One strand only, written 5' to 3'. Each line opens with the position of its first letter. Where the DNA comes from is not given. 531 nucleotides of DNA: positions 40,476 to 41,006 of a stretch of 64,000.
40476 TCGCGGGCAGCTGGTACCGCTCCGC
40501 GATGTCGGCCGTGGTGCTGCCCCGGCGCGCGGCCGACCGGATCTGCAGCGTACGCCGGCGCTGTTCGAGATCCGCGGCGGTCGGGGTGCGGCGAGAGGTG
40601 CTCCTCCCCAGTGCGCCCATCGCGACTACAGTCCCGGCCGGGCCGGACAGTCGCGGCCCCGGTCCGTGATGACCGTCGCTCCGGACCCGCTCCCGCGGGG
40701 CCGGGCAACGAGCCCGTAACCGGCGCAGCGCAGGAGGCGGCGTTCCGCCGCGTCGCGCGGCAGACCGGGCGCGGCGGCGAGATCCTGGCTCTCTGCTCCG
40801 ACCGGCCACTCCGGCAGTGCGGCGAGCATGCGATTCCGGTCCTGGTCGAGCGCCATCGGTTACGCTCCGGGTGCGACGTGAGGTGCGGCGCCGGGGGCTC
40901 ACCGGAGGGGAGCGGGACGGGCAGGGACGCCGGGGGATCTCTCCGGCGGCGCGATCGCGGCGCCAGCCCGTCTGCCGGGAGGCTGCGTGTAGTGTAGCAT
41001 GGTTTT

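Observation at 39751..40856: Two-gene cassette: small winged-helix ORF plus an HTH-fused, half-degenerate double-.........-like protein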

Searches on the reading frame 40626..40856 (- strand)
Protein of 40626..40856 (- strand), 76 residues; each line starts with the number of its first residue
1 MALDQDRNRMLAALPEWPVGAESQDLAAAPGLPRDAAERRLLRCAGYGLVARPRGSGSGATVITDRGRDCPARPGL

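Call 7: search_protein_families(library=pfam, proteins=[window:40626-40856:-], max_evalue=1)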
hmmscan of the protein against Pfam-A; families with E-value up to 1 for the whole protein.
window:40626-40856:- (76 aa): 0 families

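Call 9: search_protein_families(library=ncbifam, proteins=[window:40626-40856:-], max_evalue=1)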
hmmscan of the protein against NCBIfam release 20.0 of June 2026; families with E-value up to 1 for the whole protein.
window:40626-40856:- (76 aa): 0 families

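Call 10: search_protein_families(library=phrogs, proteins=[window:40626-40856:-], max_evalue=1)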
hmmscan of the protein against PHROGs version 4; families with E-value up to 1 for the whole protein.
window:40626-40856:- (76 aa): 1 family
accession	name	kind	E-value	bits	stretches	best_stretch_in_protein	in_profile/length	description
phrog_2440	-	transcription regulation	0.33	11.9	1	20-68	43-92/126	transcriptional regulator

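Call 30: find_homologous_proteins(query=window:40626-40856:-, max_evalue=0.001)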
Query window:40626-40856:- (76 aa): 1 proteins with E <= 0.001 among 15 candidates.
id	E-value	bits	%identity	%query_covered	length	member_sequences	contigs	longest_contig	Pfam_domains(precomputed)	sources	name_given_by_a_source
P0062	2.5e-42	160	100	100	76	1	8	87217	-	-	-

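Call 53: find_homologous_proteins(query=A2, max_evalue=0.001)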
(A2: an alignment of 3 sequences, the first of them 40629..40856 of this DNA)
Query A2 (3 sequences) (76 aa, profile of the alignment): 211 proteins with E <= 0.001 among 388 candidates; the best 120 are listed.
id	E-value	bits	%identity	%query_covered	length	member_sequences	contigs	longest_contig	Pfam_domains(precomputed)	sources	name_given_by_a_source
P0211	1.0e-40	155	47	100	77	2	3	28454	-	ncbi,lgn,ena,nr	ncbi:MAG TPA: hypothetical protein VEP50_19230 [bacterium]|nr:hypothetical protein [bacterium]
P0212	7.2e-40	153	48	100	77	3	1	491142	-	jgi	jgi:hypothetical protein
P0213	2.1e-37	145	52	100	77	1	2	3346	-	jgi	jgi:hypothetical protein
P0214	2.9e-36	141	55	100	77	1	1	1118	-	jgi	jgi:hypothetical protein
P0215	3.5e-36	141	55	100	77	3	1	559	-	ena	-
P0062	3.7e-36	141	100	100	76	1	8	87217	-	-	-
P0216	3.8e-36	141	56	100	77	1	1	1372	-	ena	-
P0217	8.0e-36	140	57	100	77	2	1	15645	-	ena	-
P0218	9.5e-36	139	50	100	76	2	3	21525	-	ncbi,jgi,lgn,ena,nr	ncbi:MAG TPA: hypothetical protein VEP50_07570 [bacterium]|nr:hypothetical protein [bacterium]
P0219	1.2e-35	139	52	100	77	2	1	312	-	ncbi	-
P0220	1.3e-35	139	57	100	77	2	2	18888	-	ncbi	-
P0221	2.3e-35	138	53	100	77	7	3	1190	-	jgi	jgi:hypothetical protein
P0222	5.9e-35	137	52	100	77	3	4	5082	-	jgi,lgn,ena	-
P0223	6.6e-35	137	51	100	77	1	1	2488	-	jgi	-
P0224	8.2e-35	136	51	100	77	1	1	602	-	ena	-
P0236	4.2e-34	134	48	97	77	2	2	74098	-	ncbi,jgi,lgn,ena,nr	ncbi:MAG TPA: hypothetical protein VKV57_16975 [bacterium]|nr:hypothetical protein [bacterium]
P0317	9.9e-31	123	50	99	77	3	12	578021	-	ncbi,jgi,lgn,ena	-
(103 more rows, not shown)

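Call 54: find_encoding_contigs(protein=P0317, flank=4000, max_places=3)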
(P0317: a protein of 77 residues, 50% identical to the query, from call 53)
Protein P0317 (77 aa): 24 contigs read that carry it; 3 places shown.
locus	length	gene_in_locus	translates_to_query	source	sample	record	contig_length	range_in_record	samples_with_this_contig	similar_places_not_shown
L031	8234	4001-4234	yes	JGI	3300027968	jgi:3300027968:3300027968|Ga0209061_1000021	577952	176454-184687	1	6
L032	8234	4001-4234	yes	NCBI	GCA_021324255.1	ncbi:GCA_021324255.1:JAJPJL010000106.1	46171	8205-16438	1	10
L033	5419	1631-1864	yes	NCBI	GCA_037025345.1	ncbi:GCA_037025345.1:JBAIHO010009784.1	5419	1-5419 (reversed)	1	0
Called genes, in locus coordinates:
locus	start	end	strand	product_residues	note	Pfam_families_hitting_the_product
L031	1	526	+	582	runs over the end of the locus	PF00575:S1 (faint), PF10150:RNase_E_G, PF20833:RNase_E_G_Thio (weak)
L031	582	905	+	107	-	PF00829:Ribosomal_L21p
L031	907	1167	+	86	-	PF01016:Ribosomal_L27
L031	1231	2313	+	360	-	PF01018:GTP1_OBG, PF00025:Arf (faint), PF01926:MMR_HSR1, PF02421:FeoB_N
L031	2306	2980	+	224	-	PF01467:CTP_transf_like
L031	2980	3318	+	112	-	PF02410:RsfS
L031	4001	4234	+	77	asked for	-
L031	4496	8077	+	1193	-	-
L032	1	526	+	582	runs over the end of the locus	PF00575:S1 (faint), PF10150:RNase_E_G, PF20833:RNase_E_G_Thio (weak)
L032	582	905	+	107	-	PF00829:Ribosomal_L21p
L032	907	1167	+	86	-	PF01016:Ribosomal_L27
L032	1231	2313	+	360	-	PF01018:GTP1_OBG, PF00025:Arf (faint), PF01926:MMR_HSR1, PF02421:FeoB_N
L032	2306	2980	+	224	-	PF01467:CTP_transf_like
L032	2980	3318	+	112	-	PF02410:RsfS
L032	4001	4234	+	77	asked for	-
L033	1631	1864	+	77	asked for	-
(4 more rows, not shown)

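Call 55: find_encoding_contigs(protein=P0236, flank=4000, max_places=2)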
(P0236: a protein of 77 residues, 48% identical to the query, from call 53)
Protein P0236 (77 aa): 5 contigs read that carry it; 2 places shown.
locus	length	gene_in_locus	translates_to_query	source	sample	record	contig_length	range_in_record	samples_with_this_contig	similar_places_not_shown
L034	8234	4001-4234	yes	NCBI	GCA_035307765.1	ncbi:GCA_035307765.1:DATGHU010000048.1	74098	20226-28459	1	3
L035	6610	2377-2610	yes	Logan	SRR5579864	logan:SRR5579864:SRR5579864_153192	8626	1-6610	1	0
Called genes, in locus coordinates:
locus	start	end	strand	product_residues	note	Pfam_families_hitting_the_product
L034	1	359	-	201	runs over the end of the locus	PF10604:Polyketide_cyc2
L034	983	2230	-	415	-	PF07690:MFS_1, PF12832:MFS_1_like, PF07690:MFS_1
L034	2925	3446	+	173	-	-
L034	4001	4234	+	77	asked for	-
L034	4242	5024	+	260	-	-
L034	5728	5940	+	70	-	-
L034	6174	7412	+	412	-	PF13458:Peripla_BP_6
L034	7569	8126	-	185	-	-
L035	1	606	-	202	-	?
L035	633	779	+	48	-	-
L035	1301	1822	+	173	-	-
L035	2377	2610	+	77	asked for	-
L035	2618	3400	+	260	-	-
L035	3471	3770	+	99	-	-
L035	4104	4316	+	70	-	-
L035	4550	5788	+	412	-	PF13458:Peripla_BP_6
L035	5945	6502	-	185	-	-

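Call 56: find_encoding_contigs(protein=P0218, flank=4000, max_places=2)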
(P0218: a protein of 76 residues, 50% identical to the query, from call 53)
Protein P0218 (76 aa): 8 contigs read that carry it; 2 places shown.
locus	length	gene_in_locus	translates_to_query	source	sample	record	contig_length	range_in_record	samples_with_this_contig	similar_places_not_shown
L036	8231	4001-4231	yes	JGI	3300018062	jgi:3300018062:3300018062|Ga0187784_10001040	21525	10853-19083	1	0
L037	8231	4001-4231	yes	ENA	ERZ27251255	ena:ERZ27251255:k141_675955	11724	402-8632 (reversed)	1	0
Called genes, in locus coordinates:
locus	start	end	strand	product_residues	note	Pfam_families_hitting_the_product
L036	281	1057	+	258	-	PF00753:Lactamase_B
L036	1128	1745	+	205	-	PF06736:TMEM175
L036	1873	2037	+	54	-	-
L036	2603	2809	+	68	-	PF00313:CSD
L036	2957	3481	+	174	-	PF22817:ApeP-like (weak), PF07977:FabA, PF22818:ApeI-like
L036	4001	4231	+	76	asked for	-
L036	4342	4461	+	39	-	-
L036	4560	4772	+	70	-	PF01192:RNA_pol_Rpb6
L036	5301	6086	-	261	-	-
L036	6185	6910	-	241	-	PF01904:DUF72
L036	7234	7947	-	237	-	PF00106:adh_short, PF08659:KR, PF13561:adh_short_C2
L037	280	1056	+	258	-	PF00753:Lactamase_B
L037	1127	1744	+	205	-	PF06736:TMEM175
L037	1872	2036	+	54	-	-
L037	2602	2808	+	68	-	PF00313:CSD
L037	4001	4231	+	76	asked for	-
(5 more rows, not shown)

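Call 71: search_solved_structures(query=A3, max_evalue=1, show_alignments=1)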
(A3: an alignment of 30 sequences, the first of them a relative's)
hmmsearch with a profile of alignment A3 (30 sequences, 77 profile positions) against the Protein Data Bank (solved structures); distinct sequences matched with E-value up to 1: 877 (the best 60 are shown).
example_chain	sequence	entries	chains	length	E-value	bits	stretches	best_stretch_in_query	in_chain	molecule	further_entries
3g5y_A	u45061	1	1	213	0.08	16.2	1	7-44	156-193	175 light chain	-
2ymx_L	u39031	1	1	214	0.08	16.2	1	7-44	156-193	FAB ANTIBODY LIGHT CHAIN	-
1igc_L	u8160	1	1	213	0.1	15.9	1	3-44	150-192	IGG1-KAPPA MOPC21 FAB (LIGHT CHAIN)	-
9ea9_L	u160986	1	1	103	0.12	15.6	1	7-45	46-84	anti-NTNH Fab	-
3g5z_A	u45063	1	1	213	0.12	15.6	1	7-44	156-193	175 light chain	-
3g5v_A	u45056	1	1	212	0.13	15.5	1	7-44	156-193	806 light chain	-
3g5x_A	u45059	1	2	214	0.13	15.5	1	7-44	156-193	806 light chain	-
8xkk_A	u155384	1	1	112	0.14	15.4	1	7-45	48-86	Immunoglobulin kappa constant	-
6a76_L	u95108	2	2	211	0.17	15.2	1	7-44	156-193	Light chain of the anti-human Robo1 antibody B5209B Fab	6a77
5yup_L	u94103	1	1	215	0.17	15.2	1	7-44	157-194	the light chain of the Fab fragment of FVIIa antibody mAb4F5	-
8vy6_A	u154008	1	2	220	0.2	15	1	7-45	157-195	6A8 light chain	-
5ysl_B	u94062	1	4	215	0.2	14.9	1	7-45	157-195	1H1 light chain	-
32c2_A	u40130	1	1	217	0.21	14.9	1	7-44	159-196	IGG1 ANTIBODY 32C2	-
7kgv_E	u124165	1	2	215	0.21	14.9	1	7-45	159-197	Monoclonal antibody Fab light chain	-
6c08_B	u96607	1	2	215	0.21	14.9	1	7-45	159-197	antibody Fab light chain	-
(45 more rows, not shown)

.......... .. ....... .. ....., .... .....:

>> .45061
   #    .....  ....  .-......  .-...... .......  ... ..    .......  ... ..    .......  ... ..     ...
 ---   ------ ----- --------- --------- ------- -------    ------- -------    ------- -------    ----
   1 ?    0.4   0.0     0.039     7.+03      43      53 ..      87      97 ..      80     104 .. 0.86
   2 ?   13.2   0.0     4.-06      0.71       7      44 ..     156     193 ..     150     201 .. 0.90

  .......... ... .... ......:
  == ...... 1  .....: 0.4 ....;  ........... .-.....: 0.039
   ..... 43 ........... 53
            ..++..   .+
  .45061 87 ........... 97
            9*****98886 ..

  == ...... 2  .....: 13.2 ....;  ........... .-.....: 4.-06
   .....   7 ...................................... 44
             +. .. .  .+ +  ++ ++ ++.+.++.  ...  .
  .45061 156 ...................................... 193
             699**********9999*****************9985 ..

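Call 75: predict_structure(alignment_id=A3)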
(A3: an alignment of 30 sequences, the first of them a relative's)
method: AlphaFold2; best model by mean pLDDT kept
length: 76 residues; sequences in the alignment: 30
mean_pLDDT: 66.2   pTM: 0.47
mean pLDDT of the five models: 66.2, 65.3, 64.4, 53.9, 51.7
residues with pLDDT >= 90: 0; 70-90: 31; 50-70: 41; < 50: 4
segments of 3 or more residues with pLDDT < 50: 73-76
pLDDT, mean of each block of 10 residues (from residue 1): 63 68 63 70 76 62 74 46
secondary structure, 60 per line:
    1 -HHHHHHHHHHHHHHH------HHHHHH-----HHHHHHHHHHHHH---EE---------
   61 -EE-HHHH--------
elements in order: H2-16 H23-28 H34-46 H65-68

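Call 77: fold_search(model_id=the predicted structure, library=pdb)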
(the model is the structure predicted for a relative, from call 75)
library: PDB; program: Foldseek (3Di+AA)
matches with E <= 10: 1818; with E <= 0.001: 0
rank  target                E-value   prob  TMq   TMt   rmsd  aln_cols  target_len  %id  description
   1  7b0c_A                5.9e-03  1.00  0.68  0.40   2.7        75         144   23  [4Fe-4S]-NsrR complexed to 23-bp HmpA1 operator fragment (released 2022-06-01)
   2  8rdn_C                9.3e-03  0.99  0.54  0.15   5.5        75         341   28  Holomycin methyltransferase DtpM with SAH and XRD-271 (released 2024-10-16)
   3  5f8e_B                9.9e-03  1.00  0.62  0.15   5.5        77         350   18  Rv2258c-SAH (released 2016-06-29)
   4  8rdn_D                1.1e-02  1.00  0.58  0.16   4.1        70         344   26  Holomycin methyltransferase DtpM with SAH and XRD-271 (released 2024-10-16)
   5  5f8e_C                1.2e-02  1.00  0.64  0.16   5.4        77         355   18  Rv2258c-SAH (released 2016-06-29)
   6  5f8c_A                1.3e-02  1.00  0.62  0.15   5.5        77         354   18  Rv2258c-unbound (released 2016-06-29)
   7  5x80_A                1.3e-02  1.00  0.54  0.34   4.2        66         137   29  CRYSTAL STRUCTURE OF MYCOBACTERIUM TUBERCULOSIS MARR FAMILY PROTEIN RV2887 COMPLEX WITH SALICYLIC ACID (released 2017-08-09)
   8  7kym_B                1.4e-02  1.00  0.63  0.36   2.3        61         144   20  Crystal structure of the MarR family transcriptional regulator from Bradyrhizobium japonicum (released 2021-12-15)
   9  5x80_B                1.4e-02  1.00  0.53  0.34   3.7        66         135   29  CRYSTAL STRUCTURE OF MYCOBACTERIUM TUBERCULOSIS MARR FAMILY PROTEIN RV2887 COMPLEX WITH SALICYLIC ACID (released 2017-08-09)
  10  8rdm                  1.4e-02  0.99  0.56  0.15   5.3        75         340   28  Holomycin methyltransferase DtpM with SAH (released 2024-10-16)
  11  3cuo_A                1.5e-02  1.00  0.61  0.50   2.5        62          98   22  Crystal structure of the predicted DNA-binding transcriptional regulator from E. coli (released 2008-06-17)
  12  4rs8_B                1.6e-02  1.00  0.63  0.59   2.4        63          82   14  Apo structure of novel pNOB8 plasmid centromere binding protein (released 2015-09-16)
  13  5hsm                  1.8e-02  1.00  0.60  0.38   2.7        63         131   28  CRYSTAL STRUCTURE OF MYCOBACTERIUM TUBERCULOSIS MARR FAMILY PROTEIN RV2887 (released 2017-02-01)
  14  1lnw_G                1.8e-02  1.00  0.59  0.37   2.7        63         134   25  CRYSTAL STRUCTURE OF THE MEXR REPRESSOR OF THE MEXAB-OPRM MULTIDRUG EFFLUX OPERON OF PSEUDOMONAS AERUGINOSA (released 2002-09-11)
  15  5y6i_A                1.9e-02  1.00  0.63  0.22   2.7        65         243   18  Crystal structure of Pseudomonas aeruginosa HmgR (released 2018-08-15)
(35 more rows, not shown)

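Call 93: search_protein_families(library=padloc, proteins=[window:40626-40856:-], max_evalue=0.1)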
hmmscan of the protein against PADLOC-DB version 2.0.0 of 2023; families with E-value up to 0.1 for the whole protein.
window:40626-40856:- (76 aa): 1 family
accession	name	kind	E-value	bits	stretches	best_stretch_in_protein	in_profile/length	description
PDLC01858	CARF3--CARF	-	0.032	12.1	1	1-52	140-189/204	-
